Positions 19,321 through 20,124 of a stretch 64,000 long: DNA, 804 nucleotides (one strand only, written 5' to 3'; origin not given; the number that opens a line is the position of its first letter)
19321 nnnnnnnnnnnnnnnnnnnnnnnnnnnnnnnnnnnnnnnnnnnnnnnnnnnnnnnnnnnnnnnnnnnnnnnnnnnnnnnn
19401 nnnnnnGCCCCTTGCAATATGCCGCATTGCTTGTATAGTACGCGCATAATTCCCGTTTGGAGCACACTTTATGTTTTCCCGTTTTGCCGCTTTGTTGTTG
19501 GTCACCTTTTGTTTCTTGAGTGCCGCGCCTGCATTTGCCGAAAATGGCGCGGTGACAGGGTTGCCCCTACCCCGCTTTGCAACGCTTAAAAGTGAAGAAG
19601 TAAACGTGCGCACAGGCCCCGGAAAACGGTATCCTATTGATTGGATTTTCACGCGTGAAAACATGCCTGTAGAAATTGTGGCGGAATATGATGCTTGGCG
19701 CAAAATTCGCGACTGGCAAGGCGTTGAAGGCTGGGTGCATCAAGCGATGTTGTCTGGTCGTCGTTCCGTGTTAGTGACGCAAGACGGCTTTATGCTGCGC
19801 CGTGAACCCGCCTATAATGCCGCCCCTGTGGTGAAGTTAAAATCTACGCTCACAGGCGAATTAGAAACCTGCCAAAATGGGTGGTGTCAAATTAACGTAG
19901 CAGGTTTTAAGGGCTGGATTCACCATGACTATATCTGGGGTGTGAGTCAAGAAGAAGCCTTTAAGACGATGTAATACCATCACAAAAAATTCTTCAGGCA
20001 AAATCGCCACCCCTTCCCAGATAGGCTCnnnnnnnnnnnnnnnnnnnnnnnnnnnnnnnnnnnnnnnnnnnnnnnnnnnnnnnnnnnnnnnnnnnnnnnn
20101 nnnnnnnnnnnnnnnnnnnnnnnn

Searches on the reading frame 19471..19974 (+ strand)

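Call 3: search_protein_families(library=pfam, proteins=[window:19471-19974:+], max_evalue=0.01)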
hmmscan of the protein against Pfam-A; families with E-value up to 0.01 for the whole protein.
window:19471-19974:+ (167 aa): 2 families
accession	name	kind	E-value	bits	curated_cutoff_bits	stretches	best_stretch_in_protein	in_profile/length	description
PF06347.19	SH3_4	-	3.8e-29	100.7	24.1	2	40-96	1-56/56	Bacterial SH3 domain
PF08239.17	SH3_3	-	1.8e-12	47.7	27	2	43-95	2-54/54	Bacterial SH3 domain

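Call 4: search_protein_families(library=ncbifam, proteins=[window:19471-19974:+], max_evalue=0.01)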
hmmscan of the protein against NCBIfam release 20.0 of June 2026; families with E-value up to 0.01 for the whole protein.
window:19471-19974:+ (167 aa): 2 families
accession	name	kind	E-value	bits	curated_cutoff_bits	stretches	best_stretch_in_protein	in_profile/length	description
TIGR04211.1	SH3_and_anchor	equivalog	1.9e-07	30.9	65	1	43-99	7-63/198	TIGR04211 family SH3 domain-containing protein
NF040678.1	EntFM_CwpFM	equivalog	0.0018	17.4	720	0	103-156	221-274/430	enterotoxin EntFM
